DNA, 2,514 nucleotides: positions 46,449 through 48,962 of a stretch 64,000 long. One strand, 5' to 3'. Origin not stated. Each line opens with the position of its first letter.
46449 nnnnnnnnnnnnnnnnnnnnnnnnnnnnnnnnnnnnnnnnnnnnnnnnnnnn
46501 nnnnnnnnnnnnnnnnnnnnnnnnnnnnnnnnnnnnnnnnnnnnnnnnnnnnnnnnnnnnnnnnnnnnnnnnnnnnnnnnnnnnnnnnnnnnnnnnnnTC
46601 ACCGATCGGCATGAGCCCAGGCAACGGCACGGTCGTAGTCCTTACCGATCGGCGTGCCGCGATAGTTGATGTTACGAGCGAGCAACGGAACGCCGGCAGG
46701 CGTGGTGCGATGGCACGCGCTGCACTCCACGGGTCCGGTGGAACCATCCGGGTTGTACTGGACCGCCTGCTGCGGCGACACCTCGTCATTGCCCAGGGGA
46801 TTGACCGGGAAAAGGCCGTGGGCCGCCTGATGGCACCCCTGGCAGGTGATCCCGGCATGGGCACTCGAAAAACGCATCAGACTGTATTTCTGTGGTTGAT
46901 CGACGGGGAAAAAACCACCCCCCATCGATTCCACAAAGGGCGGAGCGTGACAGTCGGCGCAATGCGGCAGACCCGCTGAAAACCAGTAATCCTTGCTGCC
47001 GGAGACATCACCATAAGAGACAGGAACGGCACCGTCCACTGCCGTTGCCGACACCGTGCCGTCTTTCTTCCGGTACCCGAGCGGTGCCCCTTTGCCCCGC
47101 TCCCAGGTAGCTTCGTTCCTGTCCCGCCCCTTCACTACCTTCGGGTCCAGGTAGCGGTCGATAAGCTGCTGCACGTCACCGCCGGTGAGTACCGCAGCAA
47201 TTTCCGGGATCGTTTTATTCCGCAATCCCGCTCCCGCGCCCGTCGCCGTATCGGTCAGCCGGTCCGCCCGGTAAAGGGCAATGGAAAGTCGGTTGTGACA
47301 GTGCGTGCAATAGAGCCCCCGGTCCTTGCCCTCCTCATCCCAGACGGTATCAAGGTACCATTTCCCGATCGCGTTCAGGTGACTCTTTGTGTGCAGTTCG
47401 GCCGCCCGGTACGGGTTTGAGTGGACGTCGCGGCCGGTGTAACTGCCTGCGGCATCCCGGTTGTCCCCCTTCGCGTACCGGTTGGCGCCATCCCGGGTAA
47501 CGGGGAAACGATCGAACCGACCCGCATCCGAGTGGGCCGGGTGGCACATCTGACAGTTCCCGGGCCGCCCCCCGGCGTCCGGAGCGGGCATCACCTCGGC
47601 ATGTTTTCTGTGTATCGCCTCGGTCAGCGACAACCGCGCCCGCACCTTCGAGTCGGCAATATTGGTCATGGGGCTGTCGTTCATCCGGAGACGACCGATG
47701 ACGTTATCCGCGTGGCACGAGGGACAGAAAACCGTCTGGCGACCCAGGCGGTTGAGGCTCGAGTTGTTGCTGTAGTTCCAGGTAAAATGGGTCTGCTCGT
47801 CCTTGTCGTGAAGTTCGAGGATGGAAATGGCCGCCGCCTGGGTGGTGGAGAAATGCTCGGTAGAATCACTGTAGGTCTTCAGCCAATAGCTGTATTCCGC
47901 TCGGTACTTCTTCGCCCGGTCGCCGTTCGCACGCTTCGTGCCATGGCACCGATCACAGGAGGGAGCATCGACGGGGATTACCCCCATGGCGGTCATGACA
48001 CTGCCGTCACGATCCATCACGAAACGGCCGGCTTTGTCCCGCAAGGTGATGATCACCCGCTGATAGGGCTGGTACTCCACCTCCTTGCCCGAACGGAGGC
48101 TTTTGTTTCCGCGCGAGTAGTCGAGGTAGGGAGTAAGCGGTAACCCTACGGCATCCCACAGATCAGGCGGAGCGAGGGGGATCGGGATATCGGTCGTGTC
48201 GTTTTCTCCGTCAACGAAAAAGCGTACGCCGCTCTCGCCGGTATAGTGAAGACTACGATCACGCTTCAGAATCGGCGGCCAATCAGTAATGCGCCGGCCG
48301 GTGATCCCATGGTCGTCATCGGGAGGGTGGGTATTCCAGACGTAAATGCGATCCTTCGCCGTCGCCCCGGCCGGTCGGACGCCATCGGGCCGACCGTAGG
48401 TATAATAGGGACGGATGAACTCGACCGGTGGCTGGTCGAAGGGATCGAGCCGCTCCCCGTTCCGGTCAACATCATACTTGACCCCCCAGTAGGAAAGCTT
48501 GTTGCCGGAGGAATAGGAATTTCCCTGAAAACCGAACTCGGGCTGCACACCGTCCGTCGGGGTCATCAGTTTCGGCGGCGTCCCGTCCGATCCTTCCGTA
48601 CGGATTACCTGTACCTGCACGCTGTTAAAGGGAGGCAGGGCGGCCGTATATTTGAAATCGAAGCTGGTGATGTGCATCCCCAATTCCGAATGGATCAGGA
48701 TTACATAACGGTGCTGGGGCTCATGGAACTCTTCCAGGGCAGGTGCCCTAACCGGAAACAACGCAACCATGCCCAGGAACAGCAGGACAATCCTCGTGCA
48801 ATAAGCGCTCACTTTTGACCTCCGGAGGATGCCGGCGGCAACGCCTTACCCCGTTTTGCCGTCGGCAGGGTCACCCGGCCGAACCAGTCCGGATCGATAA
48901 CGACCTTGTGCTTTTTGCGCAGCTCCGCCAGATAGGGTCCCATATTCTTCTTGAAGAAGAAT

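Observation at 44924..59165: Candidate extracytoplasmic electron-transfer module: PEP-CTERM proteins + giant multiheme cytochromes + PPIase + FGE-like + DUF1573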

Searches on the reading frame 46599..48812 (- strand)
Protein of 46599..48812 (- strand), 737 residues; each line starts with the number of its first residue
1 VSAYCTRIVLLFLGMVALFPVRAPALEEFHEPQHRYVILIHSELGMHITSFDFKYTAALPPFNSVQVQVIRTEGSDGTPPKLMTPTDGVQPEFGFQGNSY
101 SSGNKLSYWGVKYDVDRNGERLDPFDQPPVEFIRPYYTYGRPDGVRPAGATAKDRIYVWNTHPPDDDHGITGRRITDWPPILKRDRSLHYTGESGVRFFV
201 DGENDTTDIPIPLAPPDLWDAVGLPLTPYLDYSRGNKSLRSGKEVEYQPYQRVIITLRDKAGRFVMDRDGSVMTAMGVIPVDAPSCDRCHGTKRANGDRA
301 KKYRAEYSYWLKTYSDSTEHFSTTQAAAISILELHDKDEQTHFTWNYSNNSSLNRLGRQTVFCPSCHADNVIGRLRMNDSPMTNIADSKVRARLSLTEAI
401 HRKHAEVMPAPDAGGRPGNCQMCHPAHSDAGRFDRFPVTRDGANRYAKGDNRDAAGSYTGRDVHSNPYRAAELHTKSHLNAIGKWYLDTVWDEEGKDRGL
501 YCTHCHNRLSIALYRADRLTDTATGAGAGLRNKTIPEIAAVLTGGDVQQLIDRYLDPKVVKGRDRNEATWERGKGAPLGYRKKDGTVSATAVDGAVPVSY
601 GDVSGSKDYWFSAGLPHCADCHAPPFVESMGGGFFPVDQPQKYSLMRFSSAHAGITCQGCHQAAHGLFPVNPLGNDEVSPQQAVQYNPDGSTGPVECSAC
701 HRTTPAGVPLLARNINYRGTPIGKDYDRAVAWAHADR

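Call 4: search_protein_families(library=pfam, proteins=[window:46599-48812:-], max_evalue=0.01)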
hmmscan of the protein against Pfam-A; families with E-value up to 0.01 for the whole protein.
window:46599-48812:- (737 aa): 3 families
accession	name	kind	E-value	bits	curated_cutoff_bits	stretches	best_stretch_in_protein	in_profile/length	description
PF14522.11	Cytochrome_C7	-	3.1e-09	37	24.8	1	616-702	14-67/67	Cytochrome c7 and related cytochrome c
PF22113.1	Mtrc-MtrF_II-IV_dom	-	4.9e-06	26.6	30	1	360-508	27-165/176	Outer membrane cytochrome MtrC/MtrF-like, domains II/IV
PF13442.11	Cytochrome_CBB3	-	0.00014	22.6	27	0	656-686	13-40/68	Cytochrome C oxidase, cbb3-type, subunit III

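Call 5: search_protein_families(library=ncbifam, proteins=[window:46599-48812:-], max_evalue=0.01)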
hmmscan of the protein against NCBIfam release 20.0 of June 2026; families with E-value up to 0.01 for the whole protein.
window:46599-48812:- (737 aa): 0 families

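Call 7: find_encoding_contigs(protein=window:46599-48812:-, flank=10000, max_places=6)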
Protein window:46599-48812:- (737 aa): no gene with exactly this product is on record in the collection.

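Call 9: find_homologous_proteins(query=window:46599-48812:-, max_evalue=0.00001)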
Query window:46599-48812:- (737 aa): 380 proteins with E <= 0.00001 among 8000 candidates; the best 120 are listed.
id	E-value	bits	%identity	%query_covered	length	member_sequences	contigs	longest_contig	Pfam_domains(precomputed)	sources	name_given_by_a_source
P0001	0.0e+0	1557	87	100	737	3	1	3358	PF14522.12,PF22113.2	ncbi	-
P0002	0.0e+0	1406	80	98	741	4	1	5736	PF14522.12,PF22113.2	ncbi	-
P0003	0.0e+0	1354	77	99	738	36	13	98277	PF14522.12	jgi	-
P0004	0.0e+0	1214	71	96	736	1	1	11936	PF14522.12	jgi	-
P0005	0.0e+0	1105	66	96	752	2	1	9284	PF14522.12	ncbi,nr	ncbi:MAG: hypothetical protein D6739_12715 [Nitrospirae bacterium]|nr:MAG: hypothetical protein D673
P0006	7.3e-168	579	42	95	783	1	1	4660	PF14522.12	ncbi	-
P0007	2.5e-164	567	41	95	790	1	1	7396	PF14522.12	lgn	-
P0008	5.9e-164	566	41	99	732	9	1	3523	PF14537.12,PF14522.12,PF22113.2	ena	-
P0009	1.1e-163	565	40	100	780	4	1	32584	PF14522.12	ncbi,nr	ncbi:MAG: hypothetical protein HZA01_06625 [Nitrospinae bacterium]|nr:hypothetical protein [Nitrospi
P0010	7.4e-163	562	42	95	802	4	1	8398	PF14522.12,PF22113.2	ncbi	-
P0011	8.1e-163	562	40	99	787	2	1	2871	PF14522.12,PF22113.2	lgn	-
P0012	5.4e-162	559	41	99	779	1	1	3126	PF14522.12,PF22113.2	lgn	-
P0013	1.1e-159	551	42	95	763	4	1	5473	PF14522.12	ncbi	-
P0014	1.9e-159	551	40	98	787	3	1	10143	PF14522.12,PF22113.2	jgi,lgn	jgi:hypothetical protein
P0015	3.0e-159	550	39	96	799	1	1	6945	PF14522.12,PF22113.2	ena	-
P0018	2.5e-158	547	40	96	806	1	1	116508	PF14522.12,PF22113.2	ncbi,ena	-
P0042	4.2e-156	540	41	96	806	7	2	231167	PF14522.12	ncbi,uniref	ncbi:hypothetical protein [Sedimenticola sp.]|uniref:hypothetical protein n=1 Tax=Sedimenticola sp. 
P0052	1.1e-155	538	40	95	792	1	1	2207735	PF14522.12,PF22113.2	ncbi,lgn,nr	ncbi:MAG: hypothetical protein HY751_05350 [Nitrospinae bacterium]|nr:hypothetical protein [Nitrospi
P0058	2.2e-155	537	39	98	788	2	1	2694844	PF14522.12,PF22113.2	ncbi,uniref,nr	ncbi:hypothetical protein MIT9_P1245 [Methylomarinovum caldicuralii]|uniref:Cytochrome c domain-cont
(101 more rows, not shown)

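Call 10: find_encoding_contigs(protein=P0003, flank=10000, max_places=3)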
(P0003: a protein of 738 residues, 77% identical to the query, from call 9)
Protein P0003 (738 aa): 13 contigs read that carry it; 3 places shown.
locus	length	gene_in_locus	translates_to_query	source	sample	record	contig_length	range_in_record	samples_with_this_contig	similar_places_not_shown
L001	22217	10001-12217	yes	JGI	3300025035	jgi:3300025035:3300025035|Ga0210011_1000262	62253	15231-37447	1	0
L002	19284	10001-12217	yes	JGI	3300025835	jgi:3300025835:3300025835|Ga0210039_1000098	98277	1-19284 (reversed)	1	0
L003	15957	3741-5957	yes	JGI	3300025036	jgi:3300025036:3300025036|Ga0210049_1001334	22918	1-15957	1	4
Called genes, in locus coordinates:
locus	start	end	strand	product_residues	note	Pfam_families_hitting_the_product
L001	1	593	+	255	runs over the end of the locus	PF04542:Sigma70_r2, PF04539:Sigma70_r3, PF08281:Sigma70_r4_2, PF04545:Sigma70_r4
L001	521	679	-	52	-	-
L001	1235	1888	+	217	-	-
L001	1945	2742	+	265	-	-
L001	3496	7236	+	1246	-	PF14522:Cytochrome_C7 (faint)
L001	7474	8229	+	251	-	-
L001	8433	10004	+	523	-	PF13623:SurA_N_2 (faint), PF13624:SurA_N_3 (weak), PF13145:Rotamase_2, PF00639:Rotamase, PF13616:Rotamase_3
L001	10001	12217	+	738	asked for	PF14522:Cytochrome_C7 (faint)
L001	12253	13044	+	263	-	PF03781:FGE-sulfatase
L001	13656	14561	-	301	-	PF06325:PrmA, PF05175:MTS (weak), PF08241:Methyltransf_11 (weak), PF13649:Methyltransf_25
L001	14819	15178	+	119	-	PF02635:DsrE, PF13686:DrsE_2 (faint)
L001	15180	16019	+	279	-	PF04116:FA_hydroxylase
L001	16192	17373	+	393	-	PF09699:Paired_CXXCH_1 (faint), PF14522:Cytochrome_C7 (faint), PF13435:Cytochrome_C554 (faint)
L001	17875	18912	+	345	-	-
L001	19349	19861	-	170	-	PF00581:Rhodanese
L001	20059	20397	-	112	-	PF12840:HTH_20, PF01022:HTH_5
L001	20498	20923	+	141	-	PF13686:DrsE_2 (faint)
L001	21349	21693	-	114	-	PF11969:DcpS_C, PF01230:HIT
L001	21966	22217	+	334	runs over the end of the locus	PF04909:Amidohydro_2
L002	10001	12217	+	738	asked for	PF14522:Cytochrome_C7 (faint)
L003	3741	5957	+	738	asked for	PF14522:Cytochrome_C7 (faint)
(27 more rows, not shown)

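Call 11: find_encoding_contigs(protein=P0058, flank=10000, max_places=2)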
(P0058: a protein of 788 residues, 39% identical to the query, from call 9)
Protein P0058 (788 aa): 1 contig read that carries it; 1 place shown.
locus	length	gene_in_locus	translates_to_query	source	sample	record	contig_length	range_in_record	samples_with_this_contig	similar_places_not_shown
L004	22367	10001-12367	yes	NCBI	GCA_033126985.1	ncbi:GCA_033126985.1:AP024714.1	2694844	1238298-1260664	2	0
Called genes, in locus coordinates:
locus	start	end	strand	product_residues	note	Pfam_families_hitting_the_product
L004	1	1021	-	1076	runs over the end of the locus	PF00873:ACR_tran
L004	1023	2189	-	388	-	PF25917:BSH_RND (weak), PF25973:BSH_CzcB, PF25967:RND-MFP_C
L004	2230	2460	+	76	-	PF04014:MazE_antitoxin, PF15937:PrlF_antitoxin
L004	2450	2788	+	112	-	PF02452:PemK_toxin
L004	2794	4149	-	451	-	PF02321:OEP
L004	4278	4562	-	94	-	PF02954:HTH_8, PF13556:HTH_30 (weak)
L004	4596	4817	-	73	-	PF00158:Sigma54_activat, PF14532:Sigma54_activ_2 (weak)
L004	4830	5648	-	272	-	PF00072:Response_reg, PF00158:Sigma54_activat, PF14532:Sigma54_activ_2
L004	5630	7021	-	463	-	PF13581:HATPase_c_2 (faint), PF00512:HisKA, PF02518:HATPase_c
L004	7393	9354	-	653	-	PF00665:rve, PF13683:rve_3, PF01058:Oxidored_q6, PF10677:DUF2490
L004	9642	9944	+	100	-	-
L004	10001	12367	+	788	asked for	PF14522:Cytochrome_C7 (faint), PF22113:Mtrc-MtrF_II-IV_dom (faint)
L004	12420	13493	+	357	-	PF13623:SurA_N_2 (weak), PF13624:SurA_N_3 (weak), PF13145:Rotamase_2, PF00639:Rotamase, PF13616:Rotamase_3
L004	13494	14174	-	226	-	PF00929:RNase_T, PF16473:Rv2179c-like (weak)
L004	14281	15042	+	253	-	PF04333:MlaA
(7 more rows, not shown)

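Call 13: search_solved_structures(query=A1, max_evalue=1)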
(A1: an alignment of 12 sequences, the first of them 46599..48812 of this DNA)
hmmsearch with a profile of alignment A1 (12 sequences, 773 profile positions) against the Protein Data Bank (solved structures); distinct sequences matched with E-value up to 1: 2.
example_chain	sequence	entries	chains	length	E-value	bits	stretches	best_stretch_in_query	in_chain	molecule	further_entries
8q1w_A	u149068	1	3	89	0.17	13.2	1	503-540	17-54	Putative lipoprotein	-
1ehj_A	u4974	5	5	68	0.34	12.2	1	678-729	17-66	CYTOCHROME C7 | CYTOCHROME C551.5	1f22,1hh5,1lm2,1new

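Call 15: find_related_loci(query=A1, collection=genome_contigs, flank=10000)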
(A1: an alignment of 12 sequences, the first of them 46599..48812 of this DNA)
Query A1 (737 aa) in genome_contigs; peptide patterns used: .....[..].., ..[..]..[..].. (x = any residue, [..] = any of these).
534 stretches matched a pattern; 467 encode a relative of the query (tblastn E <= 1e-3); the best 80 are kept; 80 distinct loci.
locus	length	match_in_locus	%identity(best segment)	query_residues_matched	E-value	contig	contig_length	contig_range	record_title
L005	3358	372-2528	88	19-737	0e+0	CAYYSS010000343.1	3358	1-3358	MAG TPA_asm: uncultured Nitrospirota bacterium isolate binchicken_co172_104 genome assembly, contig: NODE_31274_length_3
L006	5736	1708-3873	80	18-737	0e+0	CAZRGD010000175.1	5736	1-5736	MAG TPA_asm: uncultured Nitrospirota bacterium isolate binchicken_co64_67 genome assembly, contig: NODE_9541_length_5736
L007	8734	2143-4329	76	9-737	0e+0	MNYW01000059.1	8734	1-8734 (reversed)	MAG: Nitrospirae bacterium CG2_30_70_394 cg2_3.0_scaffold_8635_c, whole genome shotgun sequence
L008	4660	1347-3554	42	33-735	2e-179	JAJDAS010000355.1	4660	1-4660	MAG: Nitrospinia bacterium isolate OFTM173 OFTM173_354, whole genome shotgun sequence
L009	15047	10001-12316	40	4-735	2e-167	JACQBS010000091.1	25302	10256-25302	MAG: Nitrospinota bacterium isolate NC_groundwater_948_Pr1_S-0.2um_39_25 Montesol18-Sp2_coassembly_scaffold_457519, whol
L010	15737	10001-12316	40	4-735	3e-167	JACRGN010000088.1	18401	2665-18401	MAG: Nitrospinota bacterium isolate NC_groundwater_1752_Pr3_B-0.1um_39_30 SR-2_scaffold_141_649953, whole genome shotgun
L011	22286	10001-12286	40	10-734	3e-166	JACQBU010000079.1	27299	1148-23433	MAG: Nitrospinota bacterium isolate NC_groundwater_950_Pr1_S-0.2um_59_16 Montesol18-Sp2_coassembly_scaffold_622679, whol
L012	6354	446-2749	40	6-735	2e-166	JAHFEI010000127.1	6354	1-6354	MAG: Nitrospinales bacterium isolate nzgw265 NODE_39153_length_6355_cov_2.203080, whole genome shotgun sequence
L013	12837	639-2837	42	32-734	1e-164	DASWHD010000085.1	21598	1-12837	MAG TPA_asm: bacterium isolate SMAG_U2833 k141_2279063, whole genome shotgun sequence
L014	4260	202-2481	40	20-735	2e-169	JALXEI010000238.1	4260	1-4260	MAG: Hyphomicrobiales bacterium isolate T2_metabat2_scaf2bin.384 T2_NODE_47985_length_4260_cov_1.067747, whole genome sh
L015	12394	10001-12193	41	36-735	2e-163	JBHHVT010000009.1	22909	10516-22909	MAG: Nitrospinota bacterium isolate S.4.sp1_bin.41 NODE_683_length_22909_cov_4.720880, whole genome shotgun sequence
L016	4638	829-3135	41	1-737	8e-167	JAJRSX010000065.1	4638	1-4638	MAG: bacterium isolate Dive96_bin1.162 k141_1682209, whole genome shotgun sequence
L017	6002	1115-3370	40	30-735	4e-164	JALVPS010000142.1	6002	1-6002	MAG: Gammaproteobacteria bacterium isolate A3_metabat1_scaf2bin.186 A3_NODE_18553_length_6002_cov_6.635064, whole genome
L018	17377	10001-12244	41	32-735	1e-162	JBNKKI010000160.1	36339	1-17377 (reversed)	MAG: Gammaproteobacteria bacterium isolate H1H2.bin.43.orig k141_580167, whole genome shotgun sequence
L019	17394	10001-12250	41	31-735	4e-162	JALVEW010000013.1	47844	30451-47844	MAG: Sedimenticola sp. isolate 134-614_metabat2_scaf2bin.133 134-614_scaffold_115_c1, whole genome shotgun sequence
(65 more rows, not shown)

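Call 27: find_encoding_contigs(protein=P0042, flank=10000, max_places=1)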
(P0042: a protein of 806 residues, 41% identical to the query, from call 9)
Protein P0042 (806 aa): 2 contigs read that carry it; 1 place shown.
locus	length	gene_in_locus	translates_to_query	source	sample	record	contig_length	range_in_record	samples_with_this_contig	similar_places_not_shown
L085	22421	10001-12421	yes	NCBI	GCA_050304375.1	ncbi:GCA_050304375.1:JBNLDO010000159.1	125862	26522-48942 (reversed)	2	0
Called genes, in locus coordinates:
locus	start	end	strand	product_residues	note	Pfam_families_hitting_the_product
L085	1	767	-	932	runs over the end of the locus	PF00512:HisKA, PF02518:HATPase_c, PF00072:Response_reg, PF01627:Hpt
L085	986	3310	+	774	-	PF00072:Response_reg, PF00990:GGDEF, PF00563:EAL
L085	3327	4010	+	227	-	PF00027:cNMP_binding, PF13545:HTH_Crp_2, PF00325:Crp (weak)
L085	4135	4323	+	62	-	PF11127:YgaP-like_TM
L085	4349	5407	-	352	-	PF01594:AI-2E_transport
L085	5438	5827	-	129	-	-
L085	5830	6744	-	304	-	PF00126:HTH_1, PF03466:LysR_substrate, PF12849:PBP_like_2, PF12727:PBP_like (weak)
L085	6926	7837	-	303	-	-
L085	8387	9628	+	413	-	PF03349:Toluene_X, PF13609:Porin_4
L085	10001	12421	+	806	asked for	PF14522:Cytochrome_C7 (faint)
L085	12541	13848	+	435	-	PF13145:Rotamase_2, PF00639:Rotamase, PF13616:Rotamase_3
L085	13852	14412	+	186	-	PF08534:Redoxin, PF00578:AhpC-TSA, PF13905:Thioredoxin_8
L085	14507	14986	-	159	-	PF02635:DsrE (faint), PF13686:DrsE_2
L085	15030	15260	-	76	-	PF01206:TusA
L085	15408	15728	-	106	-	PF00581:Rhodanese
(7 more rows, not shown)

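Call 28: find_encoding_contigs(protein=P0018, flank=10000, max_places=1)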
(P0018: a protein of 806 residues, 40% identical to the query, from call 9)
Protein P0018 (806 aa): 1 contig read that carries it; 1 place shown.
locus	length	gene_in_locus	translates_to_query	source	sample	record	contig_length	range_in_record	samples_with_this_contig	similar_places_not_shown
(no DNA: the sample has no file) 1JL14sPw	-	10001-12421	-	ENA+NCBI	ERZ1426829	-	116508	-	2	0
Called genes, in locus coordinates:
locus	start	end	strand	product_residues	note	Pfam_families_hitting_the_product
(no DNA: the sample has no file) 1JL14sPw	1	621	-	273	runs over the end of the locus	PF14805:THDPS_N_2, PF25084:LbH_EIF2B (faint), PF00132:Hexapep (weak), PF14602:Hexapep_2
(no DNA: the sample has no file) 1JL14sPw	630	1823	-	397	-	PF00155:Aminotran_1_2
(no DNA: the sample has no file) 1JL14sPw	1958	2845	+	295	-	PF00892:EamA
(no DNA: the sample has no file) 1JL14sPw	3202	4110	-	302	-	PF03692:CxxCxxCC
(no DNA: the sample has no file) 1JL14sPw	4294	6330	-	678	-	PF00890:FAD_binding_2 (weak)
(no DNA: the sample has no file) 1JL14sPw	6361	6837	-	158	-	PF00037:Fer4 (faint), PF25160:LdpA_Fe-S-bd (faint), PF12800:Fer4_4 (faint), PF12838:Fer4_7, PF13187:Fer4_9 (weak), PF12139:APS-reductase_C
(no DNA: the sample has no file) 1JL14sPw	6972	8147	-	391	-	PF14306:PUA_2, PF01747:ATP-sulfurylase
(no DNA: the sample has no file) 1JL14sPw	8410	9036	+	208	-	PF00034:Cytochrom_C (faint), PF13442:Cytochrome_CBB3 (faint)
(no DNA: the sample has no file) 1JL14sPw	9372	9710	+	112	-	PF03264:Cytochrom_NNT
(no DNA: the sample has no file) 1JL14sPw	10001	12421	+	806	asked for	PF14522:Cytochrome_C7 (faint), PF22113:Mtrc-MtrF_II-IV_dom (faint)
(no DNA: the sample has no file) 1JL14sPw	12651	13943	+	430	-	PF13145:Rotamase_2, PF00639:Rotamase, PF13616:Rotamase_3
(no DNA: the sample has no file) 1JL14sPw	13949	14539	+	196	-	PF00578:AhpC-TSA, PF08534:Redoxin, PF13905:Thioredoxin_8 (weak)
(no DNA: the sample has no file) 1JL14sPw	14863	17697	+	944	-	PF04879:Molybdop_Fe4S4, PF00384:Molybdopterin, PF01568:Molydop_binding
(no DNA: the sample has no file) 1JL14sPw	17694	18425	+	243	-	PF12838:Fer4_7 (weak), PF13187:Fer4_9 (weak), PF13237:Fer4_10 (weak), PF13247:Fer4_11, PF00037:Fer4, PF12797:Fer4_2, PF12837:Fer4_6, PF12838:Fer4_7 (weak), +1 more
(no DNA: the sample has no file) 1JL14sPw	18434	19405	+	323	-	PF04976:DmsC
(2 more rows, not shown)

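Call 49: predict_structure(alignment_id=A2)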
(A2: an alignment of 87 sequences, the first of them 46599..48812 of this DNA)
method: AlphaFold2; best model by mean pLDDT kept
length: 737 residues; sequences in the alignment: 87
mean_pLDDT: 80.7   pTM: 0.85
mean pLDDT of the five models: 80.7, 79.7, 75.3, 72.9, 71.9
residues with pLDDT >= 90: 170; 70-90: 456; 50-70: 102; < 50: 9
segments of 3 or more residues with pLDDT < 50: 664-666
pLDDT, mean of each block of 10 residues (from residue 1): 69 74 80 94 63 76 86 93 95 78 64 74 74 85 76 86 75 64 78 85 75 85 76 73 80 91 95 89 78 75 91 90 89 85 87 80 81 75 52 77 80 86 70 80 89 76 79 84 93 85 82 87 90 96 95 86 69 67 77 82 68 69 88 72 78 82 58 69 85 87 94 94 94 87
secondary structure, 60 per line:
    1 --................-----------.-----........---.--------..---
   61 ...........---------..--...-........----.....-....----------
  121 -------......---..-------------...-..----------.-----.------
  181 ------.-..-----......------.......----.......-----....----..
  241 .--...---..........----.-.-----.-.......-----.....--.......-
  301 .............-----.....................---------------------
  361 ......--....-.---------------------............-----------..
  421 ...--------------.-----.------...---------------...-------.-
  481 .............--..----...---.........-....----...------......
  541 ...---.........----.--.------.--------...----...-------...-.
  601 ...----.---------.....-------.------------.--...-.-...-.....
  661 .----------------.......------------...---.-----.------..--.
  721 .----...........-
elements in order (helices of 4 or more, strands of 3 or more residues): H3-18 E36-43 E61-71 E89-96 H101-105 H107-110 H128-133 E196-201 E208-214 E219-225 H231-234 E250-259 E274-280 H286-290 H293-299 H301-313 H319-339 H363-366 H396-407 H419-423 H481-491 H508-516 E518-521 E526-528 H535-543 H547-555 E579-581 E586-588 E596-598 H600-603 H618-621 H657-661 H678-684 H726-736
